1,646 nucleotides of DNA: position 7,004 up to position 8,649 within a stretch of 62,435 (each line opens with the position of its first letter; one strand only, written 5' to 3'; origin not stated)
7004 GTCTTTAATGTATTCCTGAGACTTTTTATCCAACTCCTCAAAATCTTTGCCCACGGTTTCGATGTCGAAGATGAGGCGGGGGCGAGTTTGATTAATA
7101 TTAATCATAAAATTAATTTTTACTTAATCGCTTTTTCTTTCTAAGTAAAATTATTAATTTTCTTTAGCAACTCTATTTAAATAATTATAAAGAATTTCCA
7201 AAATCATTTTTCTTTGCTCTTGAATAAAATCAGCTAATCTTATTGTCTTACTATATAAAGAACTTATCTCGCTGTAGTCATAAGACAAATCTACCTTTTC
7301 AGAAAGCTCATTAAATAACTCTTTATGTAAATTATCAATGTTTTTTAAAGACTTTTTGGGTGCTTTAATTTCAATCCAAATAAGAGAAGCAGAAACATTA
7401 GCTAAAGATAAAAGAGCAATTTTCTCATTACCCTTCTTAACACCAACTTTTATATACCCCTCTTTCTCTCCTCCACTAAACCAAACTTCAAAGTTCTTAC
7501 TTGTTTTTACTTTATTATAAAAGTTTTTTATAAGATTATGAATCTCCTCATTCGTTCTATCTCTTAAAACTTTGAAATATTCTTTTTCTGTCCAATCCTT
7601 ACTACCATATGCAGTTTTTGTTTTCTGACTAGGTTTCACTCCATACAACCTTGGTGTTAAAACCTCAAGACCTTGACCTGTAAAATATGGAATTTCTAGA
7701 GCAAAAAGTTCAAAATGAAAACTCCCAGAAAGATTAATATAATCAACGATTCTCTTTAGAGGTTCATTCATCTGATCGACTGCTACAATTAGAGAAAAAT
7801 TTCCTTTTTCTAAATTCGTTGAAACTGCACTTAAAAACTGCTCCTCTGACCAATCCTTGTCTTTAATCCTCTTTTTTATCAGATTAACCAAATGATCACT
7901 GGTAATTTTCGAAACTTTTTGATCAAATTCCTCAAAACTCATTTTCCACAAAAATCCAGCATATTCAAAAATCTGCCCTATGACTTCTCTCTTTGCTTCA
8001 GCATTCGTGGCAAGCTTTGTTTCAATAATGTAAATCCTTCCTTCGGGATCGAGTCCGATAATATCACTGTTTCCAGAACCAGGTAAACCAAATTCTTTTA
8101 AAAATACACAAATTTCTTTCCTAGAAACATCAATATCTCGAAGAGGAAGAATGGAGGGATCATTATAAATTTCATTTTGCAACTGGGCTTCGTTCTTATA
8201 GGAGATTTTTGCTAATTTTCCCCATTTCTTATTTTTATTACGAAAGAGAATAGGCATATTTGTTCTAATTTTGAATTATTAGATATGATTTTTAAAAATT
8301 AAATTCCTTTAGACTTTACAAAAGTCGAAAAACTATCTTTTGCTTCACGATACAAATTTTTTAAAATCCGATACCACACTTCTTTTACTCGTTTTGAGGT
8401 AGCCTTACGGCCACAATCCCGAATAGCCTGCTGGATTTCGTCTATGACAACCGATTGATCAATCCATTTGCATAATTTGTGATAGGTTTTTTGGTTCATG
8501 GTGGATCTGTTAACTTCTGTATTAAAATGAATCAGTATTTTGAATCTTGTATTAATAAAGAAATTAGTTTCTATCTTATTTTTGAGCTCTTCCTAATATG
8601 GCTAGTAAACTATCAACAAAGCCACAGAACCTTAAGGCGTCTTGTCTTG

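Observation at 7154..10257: Seven-gene operon: four tandem mini-HTH paralogs, an HTH/TIGR02391-like protein, a 66-aa ORF and a NucS-like PD-(D/E)XK nuclease (candidate defence or mobile module)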

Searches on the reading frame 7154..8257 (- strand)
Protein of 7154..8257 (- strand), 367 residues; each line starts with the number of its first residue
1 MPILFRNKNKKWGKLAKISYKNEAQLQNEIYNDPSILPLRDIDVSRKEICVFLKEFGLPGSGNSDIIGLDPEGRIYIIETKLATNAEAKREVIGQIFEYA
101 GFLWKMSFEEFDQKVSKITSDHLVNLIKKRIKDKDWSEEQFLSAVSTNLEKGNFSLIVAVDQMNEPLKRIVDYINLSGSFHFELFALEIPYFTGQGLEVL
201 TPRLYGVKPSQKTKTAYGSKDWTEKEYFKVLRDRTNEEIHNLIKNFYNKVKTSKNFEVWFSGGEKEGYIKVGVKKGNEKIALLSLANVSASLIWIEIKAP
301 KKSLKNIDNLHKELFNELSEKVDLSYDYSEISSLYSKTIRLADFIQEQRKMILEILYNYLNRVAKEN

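Call 3: search_protein_families(library=pfam, proteins=[window:7154-8257:-], max_evalue=1)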
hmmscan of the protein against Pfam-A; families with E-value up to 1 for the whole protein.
window:7154-8257:- (367 aa): 1 family
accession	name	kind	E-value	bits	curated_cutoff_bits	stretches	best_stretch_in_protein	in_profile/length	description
PF25437.1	BRWD1_N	-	0.0078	16.9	27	1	89-130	44-85/90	BRWD1-like, N-terminal domain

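Call 4: search_protein_families(library=padloc, proteins=[window:7154-8257:-], max_evalue=1)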
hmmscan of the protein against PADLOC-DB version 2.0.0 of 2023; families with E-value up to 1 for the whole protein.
window:7154-8257:- (367 aa): 2 families
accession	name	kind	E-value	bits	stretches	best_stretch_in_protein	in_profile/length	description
PDLC04916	PDC-S11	-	2.7e-14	51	1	10-233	12-216/358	-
PDLC04944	PDC-S18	-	6.2e-08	30.3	1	4-100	4-89/307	-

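Call 5: search_protein_families(library=ncbifam, proteins=[window:7154-8257:-], max_evalue=1)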
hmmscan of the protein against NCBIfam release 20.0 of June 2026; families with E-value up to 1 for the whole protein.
window:7154-8257:- (367 aa): 1 family
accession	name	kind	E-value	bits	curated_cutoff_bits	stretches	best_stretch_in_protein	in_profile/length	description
NF003270.0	PRK04247.1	equivalog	0.14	11.2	216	1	23-100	130-195/250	endonuclease NucS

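Call 9: find_homologous_proteins(query=window:7154-8257:-)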
Query window:7154-8257:- (367 aa): 17 proteins with E <= 0.001 among 4586 candidates.
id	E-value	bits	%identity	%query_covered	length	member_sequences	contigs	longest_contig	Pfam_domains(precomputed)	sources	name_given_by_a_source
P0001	4.6e-238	807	100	100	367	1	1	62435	-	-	-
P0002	7.7e-119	415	64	78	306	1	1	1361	-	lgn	-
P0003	3.8e-55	206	42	73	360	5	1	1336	-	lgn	-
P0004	1.5e-52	197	36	91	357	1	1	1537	-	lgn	-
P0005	3.2e-52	196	42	71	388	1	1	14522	-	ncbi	ncbi:MAG: hypothetical protein ABFE08_06810 [Armatimonadia bacterium]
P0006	4.1e-52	196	36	90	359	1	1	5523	-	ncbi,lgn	ncbi:MAG: hypothetical protein QXU83_07345 [Candidatus Bathyarchaeia archaeon]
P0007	1.9e-48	184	34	90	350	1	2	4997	-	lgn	-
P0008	1.4e-47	181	35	78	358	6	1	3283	-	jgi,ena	-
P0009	2.0e-43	167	33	78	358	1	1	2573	-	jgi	jgi:hypothetical protein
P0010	5.1e-42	162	32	96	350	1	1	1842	-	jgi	jgi:hypothetical protein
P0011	1.7e-41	161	42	56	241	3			-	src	-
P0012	2.1e-41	160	40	56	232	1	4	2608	-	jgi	jgi:hypothetical protein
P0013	8.1e-40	155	41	57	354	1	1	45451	-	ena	-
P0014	1.8e-34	138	38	51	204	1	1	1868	-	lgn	-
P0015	1.8e-32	131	37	58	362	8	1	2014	-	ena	-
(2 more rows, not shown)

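Call 11: find_encoding_contigs(protein=P0005, flank=7000, max_places=3)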
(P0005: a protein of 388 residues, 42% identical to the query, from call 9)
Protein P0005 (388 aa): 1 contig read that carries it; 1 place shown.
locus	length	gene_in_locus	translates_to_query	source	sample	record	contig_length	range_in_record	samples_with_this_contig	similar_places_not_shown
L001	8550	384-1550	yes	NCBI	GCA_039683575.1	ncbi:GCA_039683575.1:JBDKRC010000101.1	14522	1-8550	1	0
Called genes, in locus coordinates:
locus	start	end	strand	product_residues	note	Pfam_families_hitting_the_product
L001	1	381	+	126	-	PF01443:Viral_helicase1 (weak), PF13538:UvrD_C_2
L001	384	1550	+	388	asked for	-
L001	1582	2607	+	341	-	-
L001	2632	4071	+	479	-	-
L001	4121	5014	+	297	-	-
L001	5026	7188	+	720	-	PF12708:Pect-lyase_RHGA_epim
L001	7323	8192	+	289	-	PF02522:Antibiotic_NAT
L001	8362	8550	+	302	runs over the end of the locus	PF04909:Amidohydro_2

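Call 12: find_encoding_contigs(protein=P0013, flank=7000, max_places=3)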
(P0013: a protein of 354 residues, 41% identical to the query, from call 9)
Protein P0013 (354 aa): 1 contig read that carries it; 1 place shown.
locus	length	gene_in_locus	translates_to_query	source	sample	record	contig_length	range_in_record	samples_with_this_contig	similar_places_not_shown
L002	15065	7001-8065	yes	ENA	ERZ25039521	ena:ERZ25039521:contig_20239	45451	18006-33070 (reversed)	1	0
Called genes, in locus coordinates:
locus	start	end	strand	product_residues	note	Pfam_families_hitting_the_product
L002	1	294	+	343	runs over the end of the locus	-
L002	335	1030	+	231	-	-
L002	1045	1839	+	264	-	-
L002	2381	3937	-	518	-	PF13007:LZ_Tnp_IS66, PF13005:zf-IS66, PF03050:DDE_Tnp_IS66, PF13817:DDE_Tnp_IS66_C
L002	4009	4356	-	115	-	PF05717:TnpB_IS66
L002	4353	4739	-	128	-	PF01527:HTH_Tnp_1, PF13384:HTH_23 (weak)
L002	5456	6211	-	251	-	PF13276:HTH_21, PF00665:rve, PF13683:rve_3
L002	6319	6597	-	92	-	PF01527:HTH_Tnp_1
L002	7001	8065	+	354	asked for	-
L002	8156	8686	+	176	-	-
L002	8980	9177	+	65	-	-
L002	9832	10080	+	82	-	-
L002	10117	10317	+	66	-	-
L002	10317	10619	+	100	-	-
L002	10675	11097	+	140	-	PF00782:DSPc, PF22784:PTP-SAK (weak)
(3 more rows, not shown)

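Call 14: search_solved_structures(query=A2, max_evalue=1, show_alignments=2)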
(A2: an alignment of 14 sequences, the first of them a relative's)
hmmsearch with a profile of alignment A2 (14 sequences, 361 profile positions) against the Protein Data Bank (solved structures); distinct sequences matched with E-value up to 1: 2.
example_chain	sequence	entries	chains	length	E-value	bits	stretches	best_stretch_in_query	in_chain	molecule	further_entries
3dnx_A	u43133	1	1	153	0.6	12.7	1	46-81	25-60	uncharacterized protein SPO1766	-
5hy6_A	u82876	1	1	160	0.84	12.3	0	180-234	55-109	Eukaryotic translation initiation factor 5A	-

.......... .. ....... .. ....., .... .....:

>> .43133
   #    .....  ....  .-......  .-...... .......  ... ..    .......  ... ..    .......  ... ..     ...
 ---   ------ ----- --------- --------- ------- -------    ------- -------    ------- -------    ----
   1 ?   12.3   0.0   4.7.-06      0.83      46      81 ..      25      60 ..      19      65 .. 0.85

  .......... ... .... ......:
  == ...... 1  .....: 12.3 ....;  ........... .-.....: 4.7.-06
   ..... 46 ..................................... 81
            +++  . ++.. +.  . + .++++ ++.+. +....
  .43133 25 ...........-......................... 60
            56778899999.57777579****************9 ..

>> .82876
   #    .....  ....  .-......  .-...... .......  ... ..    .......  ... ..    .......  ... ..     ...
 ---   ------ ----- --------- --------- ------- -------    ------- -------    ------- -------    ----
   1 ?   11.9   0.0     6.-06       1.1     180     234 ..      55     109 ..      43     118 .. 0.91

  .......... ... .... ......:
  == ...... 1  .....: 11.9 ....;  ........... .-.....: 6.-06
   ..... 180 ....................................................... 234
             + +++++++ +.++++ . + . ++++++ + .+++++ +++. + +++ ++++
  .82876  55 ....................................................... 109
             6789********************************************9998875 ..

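Call 68: find_encoding_contigs(protein=P0002, flank=3000, max_places=3)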
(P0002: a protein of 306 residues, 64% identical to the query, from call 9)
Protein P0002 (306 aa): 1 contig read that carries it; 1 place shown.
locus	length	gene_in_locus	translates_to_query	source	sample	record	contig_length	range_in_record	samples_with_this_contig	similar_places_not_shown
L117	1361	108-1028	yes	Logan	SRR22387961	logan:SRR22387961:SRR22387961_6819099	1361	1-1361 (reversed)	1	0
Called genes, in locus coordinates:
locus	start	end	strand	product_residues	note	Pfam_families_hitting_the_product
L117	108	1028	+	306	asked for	-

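Call 69: predict_structure(alignment_id=A2)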
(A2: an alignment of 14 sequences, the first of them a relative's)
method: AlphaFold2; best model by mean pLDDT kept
length: 367 residues; sequences in the alignment: 14
mean_pLDDT: 81.4   pTM: 0.59
mean pLDDT of the five models: 81.4, 81.2, 81.1, 81.0, 71.9
residues with pLDDT >= 90: 123; 70-90: 182; 50-70: 40; < 50: 22
segments of 3 or more residues with pLDDT < 50: 209-219, 325-334
pLDDT, mean of each block of 10 residues (from residue 1): 83 89 91 86 81 83 83 93 69 88 93 94 93 86 94 92 83 69 88 88 74 40 86 85 93 88 75 81 74 68 72 83 54 58 83 91 84
secondary structure, 60 per line:
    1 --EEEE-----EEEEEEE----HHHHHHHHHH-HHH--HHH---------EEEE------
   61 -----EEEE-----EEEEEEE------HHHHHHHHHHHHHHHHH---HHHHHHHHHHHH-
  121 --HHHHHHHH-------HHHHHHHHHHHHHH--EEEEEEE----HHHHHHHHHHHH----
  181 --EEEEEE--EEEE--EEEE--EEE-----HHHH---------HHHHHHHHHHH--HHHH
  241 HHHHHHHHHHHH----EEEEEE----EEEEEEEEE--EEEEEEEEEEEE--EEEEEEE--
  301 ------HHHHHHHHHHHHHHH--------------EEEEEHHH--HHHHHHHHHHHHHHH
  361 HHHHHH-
elements in order: E3-6 E12-18 H23-32 E51-54 E66-69 E75-81 H88-104 H108-119 H123-130 H138-151 E154-160 H165-176 E183-188 E191-194 E197-200 E203-205 H211-214 H224-234 H237-252 E257-262 E267-275 E278-289 E292-298 H307-321 E336-340 H346-366

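Call 76: fold_search(model_id=the predicted structure, library=pdb)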
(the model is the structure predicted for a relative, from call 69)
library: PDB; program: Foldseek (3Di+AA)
matches with E <= 10: 301; with E <= 0.001: 0
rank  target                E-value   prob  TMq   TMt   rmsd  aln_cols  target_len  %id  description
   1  2vld_A                3.2e-03  1.00  0.24  0.37   6.9       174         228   16  crystal structure of a repair endonuclease from Pyrococcus abyssi (released 2009-05-19)
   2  2vld_B                6.3e-03  1.00  0.23  0.35   8.2       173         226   13  crystal structure of a repair endonuclease from Pyrococcus abyssi (released 2009-05-19)
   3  5gke_A                2.7e-02  0.99  0.22  0.33   8.6       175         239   14  Structure of EndoMS-dsDNA1 complex (released 2016-11-02)
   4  7lw7                  6.0e-02  0.20  0.15  0.18  13.3       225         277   13  Human Exonuclease 5 crystal structure (released 2021-07-14)
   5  3dnx                  6.7e-02  0.63  0.15  0.33   8.8       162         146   15  SPO1766 protein of unknown function from Silicibacter pomeroyi. (released 2008-09-02)
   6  7lwa_A                9.4e-02  0.14  0.14  0.19  16.7       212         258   16  Human Exonuclease 5 crystal structure (T88E) in complex with ssDNA and Mg (released 2021-07-14)
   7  4ttz_D                1.3e-01  0.35  0.11  0.26  16.9       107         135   13  N-terminal domain of C. Reinhardtii SAS-6 homolog bld12p variant G94E F145W Q147K (NN26) (released 2015-07-01)
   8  6eei_A                1.3e-01  0.12  0.20  0.17  17.2       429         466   11  Crystal structure of Arabidopsis thaliana phenylacetaldehyde synthase in complex with L-phenylalanine (released 2018-09-19)
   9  7lw9_A                1.3e-01  0.20  0.17  0.22  11.9       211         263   14  Human Exonuclease 5 crystal structure in complex with ssDNA, Sm, and Na (released 2021-07-14)
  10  6liu_C                1.6e-01  0.15  0.23  0.19  15.0       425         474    9  Crystal structure of apo Tyrosine decarboxylase (released 2020-02-12)
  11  6d0a                  1.8e-01  0.11  0.23  0.20  17.0       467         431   12  Crystal structure of Kynurenine Aminotransferase-II in apo-form, at 1.47 A resolution (released 2018-05-02)
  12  6wxw_A                2.1e-01  0.35  0.17  0.17  10.3       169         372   13  crystal structure of apo Card1 (released 2020-12-30)
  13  7lw8_A                3.0e-01  0.08  0.15  0.18  13.0       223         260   13  Human Exonuclease 5 crystal structure in complex with a ssDNA (released 2021-07-14)
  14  9q23_C                3.8e-01  0.04  0.11  0.12  21.5       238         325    8  DX2-CX3-RAD51 structure in the intermediate state (released 2026-03-04)
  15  3ue8_B                4.5e-01  0.09  0.20  0.18  17.7       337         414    9  Kynurenine Aminotransferase II Inhibitors (released 2012-02-01)
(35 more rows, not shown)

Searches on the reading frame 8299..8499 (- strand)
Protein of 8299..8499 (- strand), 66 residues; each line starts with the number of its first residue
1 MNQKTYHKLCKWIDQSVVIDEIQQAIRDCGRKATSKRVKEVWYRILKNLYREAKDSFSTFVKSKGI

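Call 3: search_protein_families(library=pfam, proteins=[window:8299-8499:-], max_evalue=1)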
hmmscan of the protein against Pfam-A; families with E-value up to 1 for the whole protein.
window:8299-8499:- (66 aa): 3 families
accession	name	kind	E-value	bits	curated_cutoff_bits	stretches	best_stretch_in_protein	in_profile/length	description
PF13060.11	DUF3921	-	0.025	15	25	1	4-25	15-37/58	Protein of unknown function (DUF3921)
PF03172.18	HSR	-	0.078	13.6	24.9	1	4-58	22-74/99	HSR domain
PF11388.13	DotA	-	0.13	12.9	25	1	3-30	28-56/105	Phagosome trafficking protein DotA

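Call 4: search_protein_families(library=padloc, proteins=[window:8299-8499:-], max_evalue=1)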
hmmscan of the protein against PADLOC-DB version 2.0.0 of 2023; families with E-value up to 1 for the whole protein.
window:8299-8499:- (66 aa): 0 families

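Call 5: search_protein_families(library=ncbifam, proteins=[window:8299-8499:-], max_evalue=1)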
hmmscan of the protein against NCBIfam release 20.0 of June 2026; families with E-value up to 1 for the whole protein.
window:8299-8499:- (66 aa): 2 families
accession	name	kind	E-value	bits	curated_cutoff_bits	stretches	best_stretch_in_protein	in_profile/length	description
NF042913.1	CyRepA1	equivalog_domain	0.0098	14.8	200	1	11-54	83-126/595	plasmid replication protein, CyRepA1 family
NF006826.0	PRK09347.1-3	subfamily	0.1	12.1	162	1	21-62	19-60/189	GTP cyclohydrolase I FolE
